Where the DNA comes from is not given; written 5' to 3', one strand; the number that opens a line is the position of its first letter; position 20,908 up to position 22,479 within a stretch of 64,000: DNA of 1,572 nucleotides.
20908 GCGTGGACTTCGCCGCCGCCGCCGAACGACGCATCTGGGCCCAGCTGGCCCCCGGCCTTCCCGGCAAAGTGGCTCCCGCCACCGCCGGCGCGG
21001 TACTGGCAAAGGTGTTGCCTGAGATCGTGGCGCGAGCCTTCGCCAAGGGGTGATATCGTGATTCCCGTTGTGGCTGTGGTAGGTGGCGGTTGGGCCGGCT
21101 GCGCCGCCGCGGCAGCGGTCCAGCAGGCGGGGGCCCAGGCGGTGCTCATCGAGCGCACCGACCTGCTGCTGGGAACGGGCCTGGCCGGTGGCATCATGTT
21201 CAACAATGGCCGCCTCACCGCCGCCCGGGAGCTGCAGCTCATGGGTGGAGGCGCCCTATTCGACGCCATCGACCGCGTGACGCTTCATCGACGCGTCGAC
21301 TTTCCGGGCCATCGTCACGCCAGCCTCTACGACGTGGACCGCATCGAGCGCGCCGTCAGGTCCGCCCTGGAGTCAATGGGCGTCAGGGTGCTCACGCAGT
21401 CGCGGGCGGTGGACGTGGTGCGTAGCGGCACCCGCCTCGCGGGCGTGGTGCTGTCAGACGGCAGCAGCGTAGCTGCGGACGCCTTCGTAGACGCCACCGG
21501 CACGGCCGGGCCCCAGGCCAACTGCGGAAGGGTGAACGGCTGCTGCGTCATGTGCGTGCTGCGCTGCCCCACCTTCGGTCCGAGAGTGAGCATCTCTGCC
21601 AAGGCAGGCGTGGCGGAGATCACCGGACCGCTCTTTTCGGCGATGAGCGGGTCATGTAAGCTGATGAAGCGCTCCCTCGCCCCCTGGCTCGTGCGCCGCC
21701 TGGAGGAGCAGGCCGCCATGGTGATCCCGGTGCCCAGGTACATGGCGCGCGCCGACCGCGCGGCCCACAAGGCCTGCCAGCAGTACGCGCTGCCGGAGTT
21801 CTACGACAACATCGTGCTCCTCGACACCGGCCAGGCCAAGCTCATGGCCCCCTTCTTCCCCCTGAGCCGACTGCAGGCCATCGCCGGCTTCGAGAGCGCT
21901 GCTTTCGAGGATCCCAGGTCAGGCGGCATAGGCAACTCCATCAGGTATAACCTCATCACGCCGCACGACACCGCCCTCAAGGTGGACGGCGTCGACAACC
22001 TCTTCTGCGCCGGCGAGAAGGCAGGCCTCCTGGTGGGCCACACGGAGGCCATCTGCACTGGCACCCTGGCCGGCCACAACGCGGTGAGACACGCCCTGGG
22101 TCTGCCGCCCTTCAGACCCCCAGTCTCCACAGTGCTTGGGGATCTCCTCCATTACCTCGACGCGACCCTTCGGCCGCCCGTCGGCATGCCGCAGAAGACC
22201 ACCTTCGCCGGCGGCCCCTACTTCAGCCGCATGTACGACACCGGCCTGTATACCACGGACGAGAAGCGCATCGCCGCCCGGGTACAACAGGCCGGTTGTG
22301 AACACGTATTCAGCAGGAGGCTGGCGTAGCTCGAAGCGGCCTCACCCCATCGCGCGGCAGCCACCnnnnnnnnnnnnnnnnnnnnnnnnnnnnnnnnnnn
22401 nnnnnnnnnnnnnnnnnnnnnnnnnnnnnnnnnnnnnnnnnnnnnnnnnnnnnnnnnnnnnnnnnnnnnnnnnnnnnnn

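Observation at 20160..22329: Orphan dpaA translationally coupled to a Cys-rich Gid-family flavoprotein instead of dpaB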

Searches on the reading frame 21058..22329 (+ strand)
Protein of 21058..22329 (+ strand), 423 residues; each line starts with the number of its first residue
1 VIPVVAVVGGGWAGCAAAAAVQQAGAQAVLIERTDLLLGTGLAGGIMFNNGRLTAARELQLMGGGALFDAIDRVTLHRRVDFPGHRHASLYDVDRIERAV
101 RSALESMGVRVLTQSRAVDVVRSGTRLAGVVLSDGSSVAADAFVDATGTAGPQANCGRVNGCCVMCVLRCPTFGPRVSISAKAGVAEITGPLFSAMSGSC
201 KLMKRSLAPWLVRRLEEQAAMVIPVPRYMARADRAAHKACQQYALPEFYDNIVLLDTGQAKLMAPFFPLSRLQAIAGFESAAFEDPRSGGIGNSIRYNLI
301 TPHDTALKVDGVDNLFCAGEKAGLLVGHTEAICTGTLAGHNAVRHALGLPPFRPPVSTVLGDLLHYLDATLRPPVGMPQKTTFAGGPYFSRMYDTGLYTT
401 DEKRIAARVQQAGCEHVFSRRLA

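Call 3: search_protein_families(library=pfam, proteins=[window:21058-22329:+], max_evalue=0.01)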
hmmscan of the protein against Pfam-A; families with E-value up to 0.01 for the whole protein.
window:21058-22329:+ (423 aa): 12 families
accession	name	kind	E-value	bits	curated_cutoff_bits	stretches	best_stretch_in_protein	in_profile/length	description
PF01134.28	GIDA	-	1.2e-31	110.6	22.1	2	5-180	2-172/391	Glucose inhibited division protein A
PF12831.13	FAD_oxidored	-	1.2e-16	61.5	27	1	5-150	2-147/416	FAD dependent oxidoreductase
PF07992.20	Pyr_redox_2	-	2.3e-09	37.5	26.1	2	94-150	183-238/291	Pyridine nucleotide-disulphide oxidoreductase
PF00070.33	Pyr_redox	-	4.5e-07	30.7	22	1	5-38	2-35/82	Pyridine nucleotide-disulphide oxidoreductase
PF01266.30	DAO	-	1.3e-06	28.6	27.9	1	94-150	149-205/353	FAD dependent oxidoreductase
PF00890.30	FAD_binding_2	-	6.1e-06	26.1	20.4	1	5-48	2-46/414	FAD binding domain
PF05834.18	Lycopene_cycl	-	7.6e-06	25.7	23.4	1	5-152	2-145/380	Lycopene cyclase protein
PF03486.20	HI0933_like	-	0.00013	22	50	0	5-35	3-33/244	HI0933-like protein Rossmann domain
PF04820.20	Trp_halogenase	-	0.00078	18.8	21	0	91-151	155-215/458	Tryptophan halogenase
PF13450.12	NAD_binding_8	-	0.00087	20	21.9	1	7-35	1-29/68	NAD(P)-binding Rossmann-like domain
PF13454.12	NAD_binding_9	-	0.0014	19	21.8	1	77-149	84-154/155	FAD-NAD(P)-binding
PF01494.25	FAD_binding_3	-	0.0032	17.2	22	0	5-46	4-45/349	FAD binding domain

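Call 4: search_protein_families(library=ncbifam, proteins=[window:21058-22329:+], max_evalue=0.01)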
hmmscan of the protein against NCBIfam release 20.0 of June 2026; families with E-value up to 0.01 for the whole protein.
window:21058-22329:+ (423 aa): 20 families
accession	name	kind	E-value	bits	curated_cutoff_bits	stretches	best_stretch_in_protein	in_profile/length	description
TIGR00136.1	mnmG_gidA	equivalog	2.4e-12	46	524.85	2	5-149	3-152/616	tRNA uridine-5-carboxymethylaminomethyl(34) synthesis enzyme MnmG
NF003739.0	PRK05335.1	equivalog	4e-10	39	262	1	301-370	321-389/441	methylenetetrahydrofolate--tRNA-(uracil(54)-C(5))-methyltransferase (FADH(2)-oxidizing) TrmFO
TIGR00137.1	gid_trmFO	equivalog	1.1e-09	37.6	428.65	1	306-370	323-386/433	FADH(2)-oxidizing methylenetetrahydrofolate--tRNA-(uracil(54)-C(5))-methyltransferase TrmFO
NF049967.1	QhpG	equivalog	1.2e-06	27.7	240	1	5-161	1-151/423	flavin-dependent monooxygenase QhpG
TIGR02032.1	GG-red-SF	subfamily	1.3e-06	28.3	158.8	1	5-153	3-151/297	geranylgeranyl reductase family protein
TIGR02374.1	nitri_red_nirB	equivalog_domain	1.6e-05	23.5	578.35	1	98-161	186-249/794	nitrite reductase large subunit NirB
NF007450.0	PRK10015.1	subfamily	0.00016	20.6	466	0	6-98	9-95/429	FAD-dependent oxidoreductase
TIGR02028.1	ChlP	equivalog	0.00023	20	505.3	1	5-34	3-32/398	geranylgeranyl reductase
TIGR03467.1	HpnE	equivalog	0.00045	19.6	283.05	1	5-102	1-97/430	hydroxysqualene dehydroxylase HpnE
NF002480.1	PRK01747.1-1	equivalog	0.0014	17.1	540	1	5-36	251-282/645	bifunctional tRNA (5-methylaminomethyl-2-thiouridine)(34)-methyltransferase MnmC2/FAD-dependent 5-carboxymethylaminomethyl-2-thiouridine(34)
TIGR00275.1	TIGR00275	subfamily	0.0015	17.5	183.8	0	5-36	1-32/401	aminoacetone oxidase family FAD-binding enzyme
NF041087.1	bile_acid_BaiCD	equivalog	0.0016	16.6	825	1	5-45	383-423/642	bile acid Fe-S flavoenzyme BaiCD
NF005560.0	PRK07233.1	equivalog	0.002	17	252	0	5-47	3-43/435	hypothetical protein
NF005566.0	PRK07236.1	subfamily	0.0026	16.7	333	1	4-149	8-152/386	hypothetical protein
NF045655.1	MkRedMenJ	equivalog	0.0026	16.7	700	1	5-152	7-161/406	menaquinone reductase MenJ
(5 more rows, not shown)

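Call 5: find_homologous_proteins(query=window:21058-22329:+)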
Query window:21058-22329:+ (423 aa): 7079 proteins with E <= 0.001 among 8000 candidates; the best 120 are listed.
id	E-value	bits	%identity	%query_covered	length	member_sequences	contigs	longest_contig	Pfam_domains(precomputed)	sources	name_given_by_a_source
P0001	1.5e-278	942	100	100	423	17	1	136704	PF01266.31,PF00890.31,PF07992.21,PF00070.34,PF05834.19,PF01134.29,PF12831.14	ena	-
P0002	2.6e-254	862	92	100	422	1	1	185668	PF00890.31,PF01134.29,PF12831.14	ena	-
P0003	5.0e-222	755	78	100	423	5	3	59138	PF01266.31,PF00890.31,PF07992.21,PF00070.34,PF03486.21,PF01134.29,PF12831.14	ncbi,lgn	-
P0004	3.8e-205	700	74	100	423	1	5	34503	PF01266.31,PF07992.21,PF00070.34,PF01134.29,PF12831.14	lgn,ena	-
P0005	3.0e-197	674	79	89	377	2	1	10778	PF01134.29,PF12831.14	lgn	-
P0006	1.5e-189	648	66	100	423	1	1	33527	PF07992.21,PF00070.34,PF01134.29,PF12831.14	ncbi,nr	ncbi:MAG: FAD-dependent oxidoreductase [Clostridia bacterium]|nr:FAD-dependent oxidoreductase [Clost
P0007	1.9e-189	648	68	97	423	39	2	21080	PF01266.31,PF13450.13,PF00890.31,PF07992.21,PF00070.34,PF03486.21,PF05834.19,PF01134.29,PF12831.14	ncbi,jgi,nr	ncbi:MAG: FAD-dependent oxidoreductase [Firmicutes bacterium]|jgi:hypothetical protein|nr:FAD-depend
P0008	7.4e-188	643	67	97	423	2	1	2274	PF01266.31,PF13450.13,PF00890.31,PF07992.21,PF00070.34,PF03486.21,PF05834.19,PF01134.29,PF12831.14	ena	-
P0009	3.8e-187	641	69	93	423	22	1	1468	PF01266.31,PF13450.13,PF00890.31,PF07992.21,PF00070.34,PF03486.21,PF04820.21,PF05834.19,PF01134.29,PF12831.14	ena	-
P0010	4.2e-187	640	68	97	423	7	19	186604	PF01266.31,PF13450.13,PF07992.21,PF00070.34,PF03486.21,PF05834.19,PF01134.29,PF12831.14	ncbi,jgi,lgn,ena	jgi:hypothetical protein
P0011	7.6e-187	640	67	100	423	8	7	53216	PF01266.31,PF13450.13,PF00890.31,PF07992.21,PF00070.34,PF03486.21,PF05834.19,PF01134.29,PF12831.14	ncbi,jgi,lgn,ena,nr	ncbi:MAG TPA: FAD-dependent oxidoreductase [Bacillota bacterium]|jgi:hypothetical protein|nr:FAD-dep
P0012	2.6e-186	638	67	93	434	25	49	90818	PF01266.31,PF00890.31,PF07992.21,PF00070.34,PF01134.29,PF12831.14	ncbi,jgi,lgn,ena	-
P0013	4.9e-185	634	66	93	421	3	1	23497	PF00890.31,PF07992.21,PF00070.34,PF01134.29,PF12831.14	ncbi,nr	ncbi:MAG: FAD-dependent oxidoreductase [Firmicutes bacterium]|nr:FAD-dependent oxidoreductase [Bacil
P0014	4.4e-184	630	66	93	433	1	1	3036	PF01266.31,PF00890.31,PF07992.21,PF00070.34,PF03486.21,PF01134.29,PF12831.14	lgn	-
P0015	3.9e-182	624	65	93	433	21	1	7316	PF01266.31,PF00890.31,PF07992.21,PF00070.34,PF03486.21,PF01134.29,PF12831.14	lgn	-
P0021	1.9e-155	536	59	94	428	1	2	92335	PF13450.13,PF00890.31,PF07992.21,PF00070.34,PF03486.21,PF01134.29,PF12831.14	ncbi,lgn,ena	-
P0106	1.2e-143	497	54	93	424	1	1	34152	PF01266.31,PF07992.21,PF00070.34,PF03486.21,PF04820.21,PF01134.29,PF12831.14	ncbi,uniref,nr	ncbi:FAD-dependent oxidoreductase [Calderihabitans maritimus]|uniref:Putative oxidoreductase n=1 Tax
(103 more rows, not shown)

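Call 8: find_related_loci(query=A1, collection=genome_contigs, flank=6000)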
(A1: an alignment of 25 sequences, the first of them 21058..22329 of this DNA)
Query A1 (423 aa) in genome_contigs; peptide patterns used: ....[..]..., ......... (x = any residue, [..] = any of these).
600 stretches matched a pattern (row limit reached: there are more); 570 encode a relative of the query (tblastn E <= 1e-3); the best 80 are kept; 80 distinct loci.
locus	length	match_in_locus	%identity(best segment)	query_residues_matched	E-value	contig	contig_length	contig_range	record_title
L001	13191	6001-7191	80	27-423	0e+0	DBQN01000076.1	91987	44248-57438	MAG TPA_asm: Firmicutes bacterium UBA1393 UBA1393_contig_549, whole genome shotgun sequence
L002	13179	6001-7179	67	30-422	5e-173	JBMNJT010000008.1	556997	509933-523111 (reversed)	MAG: Bacillota bacterium isolate SBF912LR0HQ0142 contig_8060, whole genome shotgun sequence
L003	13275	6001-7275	52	1-420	2e-151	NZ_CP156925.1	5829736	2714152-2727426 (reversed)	Sporomusa rhizae strain DSM 16652 chromosome, complete genome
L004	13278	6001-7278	52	2-422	4e-150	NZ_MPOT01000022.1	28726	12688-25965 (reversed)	MAG: Tepidanaerobacter sp. EBM-38 k99_13298, whole genome shotgun sequence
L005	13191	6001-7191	57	27-423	2e-149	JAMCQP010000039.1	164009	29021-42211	MAG: Bacillota bacterium isolate FK_Sedi_A_Bin.38 NODE_82_length_164009_cov_3.83001, whole genome shotgun sequence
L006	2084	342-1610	55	4-422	1e-159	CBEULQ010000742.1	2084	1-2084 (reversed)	MAG TPA_asm: uncultured Desulfocucumis sp. isolate SRR13515399_metabat2_4 genome assembly, contig: ERZ25074858.5001, who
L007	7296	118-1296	57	30-422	7e-148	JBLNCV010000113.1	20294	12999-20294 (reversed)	MAG: Syntrophothermus sp. isolate MAG116 PRJNA950955_bin24_renamed_112, whole genome shotgun sequence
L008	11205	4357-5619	52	4-420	5e-147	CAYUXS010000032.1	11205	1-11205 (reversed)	MAG TPA_asm: uncultured Peptococcaceae bacterium isolate binchicken_co158_26 genome assembly, contig: NODE_5010_length_1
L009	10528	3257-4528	48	1-420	3e-146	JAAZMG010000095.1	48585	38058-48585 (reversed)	MAG: Tissierellia bacterium isolate AS23ysBPME_332 62259_AS23, whole genome shotgun sequence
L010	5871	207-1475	55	5-423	6e-147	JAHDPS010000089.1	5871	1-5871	MAG: Bacillota bacterium isolate SM1-B18.1 k141_48933, whole genome shotgun sequence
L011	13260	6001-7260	50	5-420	2e-145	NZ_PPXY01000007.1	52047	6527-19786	Clostridium sp. Cult3 NODE_7, whole genome shotgun sequence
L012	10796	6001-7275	52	2-422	2e-145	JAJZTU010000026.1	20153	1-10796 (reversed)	MAG: Bacillota bacterium isolate SKS3.bin89 NODE_4057_length_20153_cov_2.752222, whole genome shotgun sequence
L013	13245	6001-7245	56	12-422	1e-144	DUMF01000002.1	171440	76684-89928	MAG TPA_asm: Bacillota bacterium isolate AS04akNAM_41 4450_AS04, whole genome shotgun sequence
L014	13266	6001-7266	53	5-420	2e-144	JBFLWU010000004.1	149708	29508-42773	MAG: Thermodesulfobacteriota bacterium isolate MAG040 MAG040_4, whole genome shotgun sequence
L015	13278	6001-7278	50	1-422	4e-144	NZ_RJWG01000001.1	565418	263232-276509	Clostridium prolinivorans strain PYR-10 scaffold1, whole genome shotgun sequence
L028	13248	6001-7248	55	12-422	2e-142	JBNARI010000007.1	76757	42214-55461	MAG: Bacillota bacterium isolate Kamch4316-2DMB-11 bin14_IDBA_re-assembly_contigs.fa-7, whole genome shotgun sequence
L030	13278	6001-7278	52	2-422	6e-142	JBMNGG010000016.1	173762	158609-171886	MAG: Tepidanaerobacteraceae bacterium isolate SBF912LR0HQ0147 contig_57746, whole genome shotgun sequence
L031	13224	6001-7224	55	30-422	5e-142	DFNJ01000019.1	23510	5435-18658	MAG TPA_asm: Firmicutes bacterium UBA3570 UBA3570_contig_18, whole genome shotgun sequence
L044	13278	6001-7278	48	1-422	8e-141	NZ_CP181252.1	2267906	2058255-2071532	MAG: Sporanaerobacter sp. isolate UW_FK_SPOR1_1 chromosome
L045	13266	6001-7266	50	5-422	2e-140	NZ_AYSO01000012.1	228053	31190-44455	Clostridium argentinense CDC 2741 U732.Contig244, whole genome shotgun sequence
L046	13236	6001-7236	52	15-422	2e-140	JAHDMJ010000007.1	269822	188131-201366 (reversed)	MAG: Clostridia bacterium isolate R1-B15.2 k141_34479, whole genome shotgun sequence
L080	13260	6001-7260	49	5-420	2e-138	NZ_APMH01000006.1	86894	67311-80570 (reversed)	Clostridium tyrobutyricum DSM 2637 = ATCC 25755 = JCM 11008 strain ATCC 25755 contig7, whole genome shotgun sequence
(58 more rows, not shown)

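Call 11: find_encoding_contigs(protein=P0001, flank=10000, max_places=3)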
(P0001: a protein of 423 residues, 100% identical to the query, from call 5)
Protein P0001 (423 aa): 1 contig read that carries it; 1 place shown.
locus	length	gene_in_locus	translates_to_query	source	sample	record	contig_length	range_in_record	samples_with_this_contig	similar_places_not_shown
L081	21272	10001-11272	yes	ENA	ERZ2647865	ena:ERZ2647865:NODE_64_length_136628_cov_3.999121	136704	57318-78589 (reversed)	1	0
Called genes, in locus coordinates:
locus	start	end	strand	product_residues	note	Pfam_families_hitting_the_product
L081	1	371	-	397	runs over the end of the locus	PF00155:Aminotran_1_2, PF01041:DegT_DnrJ_EryC1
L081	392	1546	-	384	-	PF19289:PmbA_TldD_3rd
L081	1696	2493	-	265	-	PF19289:PmbA_TldD_3rd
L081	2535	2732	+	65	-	-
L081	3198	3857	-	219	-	PF16326:ABC_tran_CTD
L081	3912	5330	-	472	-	PF25199:nSTAND_NTPase5 (faint), PF00005:ABC_tran, PF02463:SMC_N (faint), PF05729:NACHT (faint), PF13175:AAA_15 (faint), PF13304:AAA_21 (weak), PF12848:ABC_tran_Xtn, PF00005:ABC_tran, +2 more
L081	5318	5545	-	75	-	PF02649:GCHY-1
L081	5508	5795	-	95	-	PF02649:GCHY-1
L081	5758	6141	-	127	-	PF02649:GCHY-1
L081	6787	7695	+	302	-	PF00483:NTP_transferase, PF24894:Hexapep_GlmU (faint), PF25084:LbH_EIF2B, PF00132:Hexapep (weak), PF25087:GMPPB_C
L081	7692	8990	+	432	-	PF02878:PGM_PMM_I, PF02879:PGM_PMM_II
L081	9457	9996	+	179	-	PF01262:AlaDh_PNT_C (weak), PF02826:2-Hacid_dh_C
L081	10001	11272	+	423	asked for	PF00070:Pyr_redox (faint), PF00890:FAD_binding_2 (faint), PF01134:GIDA, PF01266:DAO (faint), PF05834:Lycopene_cycl (weak), PF07992:Pyr_redox_2 (faint), PF12831:FAD_oxidored, PF01134:GIDA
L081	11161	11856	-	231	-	PF04536:TPM_phosphatase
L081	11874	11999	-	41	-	PF04536:TPM_phosphatase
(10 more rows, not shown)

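Call 24: search_protein_families(library=pfam, proteins=[L030:4459-5925:+, L010:2526-4367:+, L080:5018-5983:+, L046:5463-5903:+, L004:10765-11850:+, L031:2523-3914:+, L044:3372-3818:+, L046:7425-7895:+, L028:7967-8251:+, L030:8778-9524:+], max_evalue=0.001)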
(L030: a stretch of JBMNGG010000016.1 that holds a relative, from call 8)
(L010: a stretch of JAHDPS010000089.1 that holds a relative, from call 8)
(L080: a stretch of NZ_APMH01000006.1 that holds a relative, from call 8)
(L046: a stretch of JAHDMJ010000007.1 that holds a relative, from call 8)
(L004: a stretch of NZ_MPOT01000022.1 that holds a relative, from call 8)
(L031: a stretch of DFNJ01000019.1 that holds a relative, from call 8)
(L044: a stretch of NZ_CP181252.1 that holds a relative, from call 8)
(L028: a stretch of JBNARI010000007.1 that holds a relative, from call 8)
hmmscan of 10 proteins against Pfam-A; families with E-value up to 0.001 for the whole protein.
L030:4459-5925:+ (488 aa): 1 family
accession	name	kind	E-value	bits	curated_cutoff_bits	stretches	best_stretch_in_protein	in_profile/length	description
PF03841.19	SelA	-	0.00077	19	22.8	0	275-312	197-234/367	L-seryl-tRNA selenium transferase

L010:2526-4367:+ (613 aa): 1 family
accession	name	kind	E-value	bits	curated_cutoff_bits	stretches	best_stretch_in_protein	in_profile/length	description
PF02310.24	B12-binding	-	6.7e-13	49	32.1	1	17-124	9-118/121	B12 binding domain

L080:5018-5983:+ (321 aa): 0 families

L046:5463-5903:+ (146 aa): 1 family
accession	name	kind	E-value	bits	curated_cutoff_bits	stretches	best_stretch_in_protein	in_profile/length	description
PF21891.1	DUF6917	-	6.7e-48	162.1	27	1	18-142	2-126/127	Family of unknown function (DUF6917)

L004:10765-11850:+ (361 aa): 0 families

L031:2523-3914:+ (463 aa): 0 families

L044:3372-3818:+ (148 aa): 1 family
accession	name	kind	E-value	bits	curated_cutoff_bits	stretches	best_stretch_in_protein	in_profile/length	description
PF09579.15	Spore_YtfJ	-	2.1e-26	92.4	25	1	35-126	1-80/81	Sporulation protein YtfJ (Spore_YtfJ)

L046:7425-7895:+ (156 aa): 2 families
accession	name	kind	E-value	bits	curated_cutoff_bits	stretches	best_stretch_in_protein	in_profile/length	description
PF14588.11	YjgF_endoribonc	-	5.8e-24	85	35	1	8-152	1-145/148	YjgF/chorismate_mutase-like, putative endoribonuclease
PF01042.26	Ribonuc_L-PSP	-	1.9e-15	57.4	27.3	1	23-154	6-120/121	Endoribonuclease L-PSP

L028:7967-8251:+ (94 aa): 0 families

L030:8778-9524:+ (248 aa): 2 families
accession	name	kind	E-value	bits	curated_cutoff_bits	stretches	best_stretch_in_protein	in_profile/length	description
PF07729.17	FCD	-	3.2e-22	79.7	24.3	1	105-226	1-124/125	FCD domain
PF08461.16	HTH_12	-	5.6e-11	42.7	21.4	1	12-75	3-66/66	Ribonuclease R winged-helix domain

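Call 29: predict_structure(alignment_id=A1)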
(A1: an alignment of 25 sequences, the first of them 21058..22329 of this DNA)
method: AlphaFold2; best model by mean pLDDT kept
length: 423 residues; sequences in the alignment: 25
mean_pLDDT: 83.7   pTM: 0.89
mean pLDDT of the five models: 83.7, 81.6, 81.5, 80.0, 79.1
residues with pLDDT >= 90: 223; 70-90: 113; 50-70: 64; < 50: 23
segments of 3 or more residues with pLDDT < 50: 157-169, 194-198
pLDDT, mean of each block of 10 residues (from residue 1): 93 95 98 81 70 95 95 91 88 85 96 93 96 96 88 52 43 73 86 51 90 94 81 56 72 87 70 88 68 61 94 95 82 97 98 97 90 60 82 93 96 96 91
secondary structure, 60 per line:
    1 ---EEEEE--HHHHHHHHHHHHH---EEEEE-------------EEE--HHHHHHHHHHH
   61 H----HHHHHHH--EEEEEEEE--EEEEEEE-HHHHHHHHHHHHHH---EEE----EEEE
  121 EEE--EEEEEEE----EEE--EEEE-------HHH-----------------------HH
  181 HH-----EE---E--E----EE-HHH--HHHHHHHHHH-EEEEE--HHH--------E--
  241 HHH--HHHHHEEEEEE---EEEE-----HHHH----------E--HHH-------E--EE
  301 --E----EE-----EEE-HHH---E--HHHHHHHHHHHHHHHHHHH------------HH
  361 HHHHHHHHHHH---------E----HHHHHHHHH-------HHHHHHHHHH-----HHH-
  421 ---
elements in order: E4-8 H11-23 E27-31 E45-47 H50-61 H66-72 E75-82 E85-91 H93-106 E110-112 E117-123 E126-132 E137-139 E142-145 H179-182 H209-218 E220-224 H246-250 E251-256 E260-263 H269-272 E315-317 H328-346 H359-371 H386-394 H402-411
